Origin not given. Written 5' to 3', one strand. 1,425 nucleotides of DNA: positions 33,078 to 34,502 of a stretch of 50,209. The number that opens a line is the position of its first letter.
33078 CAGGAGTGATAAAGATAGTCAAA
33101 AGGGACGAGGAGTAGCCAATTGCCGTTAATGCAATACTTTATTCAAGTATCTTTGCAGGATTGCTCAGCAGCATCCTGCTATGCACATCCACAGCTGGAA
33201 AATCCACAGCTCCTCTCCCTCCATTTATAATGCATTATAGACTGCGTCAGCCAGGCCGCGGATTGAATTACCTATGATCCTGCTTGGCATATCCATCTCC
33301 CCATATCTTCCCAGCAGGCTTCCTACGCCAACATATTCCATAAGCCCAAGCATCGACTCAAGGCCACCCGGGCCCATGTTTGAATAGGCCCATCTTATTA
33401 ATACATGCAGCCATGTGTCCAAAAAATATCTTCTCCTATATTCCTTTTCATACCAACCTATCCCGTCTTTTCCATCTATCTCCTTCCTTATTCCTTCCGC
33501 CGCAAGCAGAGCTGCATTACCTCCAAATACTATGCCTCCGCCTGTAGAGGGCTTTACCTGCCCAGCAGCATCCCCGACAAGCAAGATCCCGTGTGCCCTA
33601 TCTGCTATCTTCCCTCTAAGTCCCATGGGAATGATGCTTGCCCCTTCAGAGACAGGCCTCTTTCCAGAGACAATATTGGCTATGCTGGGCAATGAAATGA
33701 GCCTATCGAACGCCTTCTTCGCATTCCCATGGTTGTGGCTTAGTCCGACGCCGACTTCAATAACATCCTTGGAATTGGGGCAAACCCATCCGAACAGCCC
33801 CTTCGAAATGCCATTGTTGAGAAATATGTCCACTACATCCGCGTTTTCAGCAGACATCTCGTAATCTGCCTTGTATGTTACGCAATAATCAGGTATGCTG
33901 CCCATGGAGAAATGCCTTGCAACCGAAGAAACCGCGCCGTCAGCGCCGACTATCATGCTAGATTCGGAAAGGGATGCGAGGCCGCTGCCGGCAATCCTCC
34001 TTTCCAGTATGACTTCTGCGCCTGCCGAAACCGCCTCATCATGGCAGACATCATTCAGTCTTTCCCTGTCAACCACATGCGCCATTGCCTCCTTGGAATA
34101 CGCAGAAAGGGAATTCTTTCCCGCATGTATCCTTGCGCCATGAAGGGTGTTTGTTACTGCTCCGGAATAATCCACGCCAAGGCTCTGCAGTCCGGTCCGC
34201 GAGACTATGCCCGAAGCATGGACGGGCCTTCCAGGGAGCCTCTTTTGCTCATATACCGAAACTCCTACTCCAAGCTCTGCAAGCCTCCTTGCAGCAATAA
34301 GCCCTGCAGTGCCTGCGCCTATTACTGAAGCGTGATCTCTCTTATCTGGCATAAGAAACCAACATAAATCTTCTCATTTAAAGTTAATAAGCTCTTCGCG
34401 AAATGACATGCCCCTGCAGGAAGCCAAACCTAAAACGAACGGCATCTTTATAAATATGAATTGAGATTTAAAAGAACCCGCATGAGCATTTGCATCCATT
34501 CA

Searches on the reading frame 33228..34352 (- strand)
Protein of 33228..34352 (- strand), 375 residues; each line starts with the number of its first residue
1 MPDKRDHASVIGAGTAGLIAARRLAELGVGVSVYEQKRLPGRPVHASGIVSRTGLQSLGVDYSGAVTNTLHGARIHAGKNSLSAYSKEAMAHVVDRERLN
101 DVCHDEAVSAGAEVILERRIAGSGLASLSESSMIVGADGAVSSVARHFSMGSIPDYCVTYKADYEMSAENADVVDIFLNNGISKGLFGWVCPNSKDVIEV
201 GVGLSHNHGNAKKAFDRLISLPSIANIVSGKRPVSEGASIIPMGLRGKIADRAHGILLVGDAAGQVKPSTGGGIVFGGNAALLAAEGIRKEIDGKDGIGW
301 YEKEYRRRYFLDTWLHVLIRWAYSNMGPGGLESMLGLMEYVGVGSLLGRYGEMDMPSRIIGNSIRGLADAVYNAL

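Call 58: search_protein_families(library=pfam, proteins=[window:33228-34352:-], max_evalue=0.0001)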
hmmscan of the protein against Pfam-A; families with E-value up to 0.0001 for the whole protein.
window:33228-34352:- (375 aa): 4 families
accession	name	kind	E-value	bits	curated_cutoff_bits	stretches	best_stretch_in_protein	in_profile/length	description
PF01494.25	FAD_binding_3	-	5.7e-09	36.1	22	1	9-275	5-305/349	FAD binding domain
PF05834.18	Lycopene_cycl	-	4.9e-06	26.3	23.4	0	10-282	4-284/380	Lycopene cyclase protein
PF03486.20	HI0933_like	-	1.6e-05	24.9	50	1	9-96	4-88/244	HI0933-like protein Rossmann domain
PF22578.2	GGR_cat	-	5.5e-05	23.4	27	0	157-218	3-67/88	Geranylgeranyl reductase catalytic domain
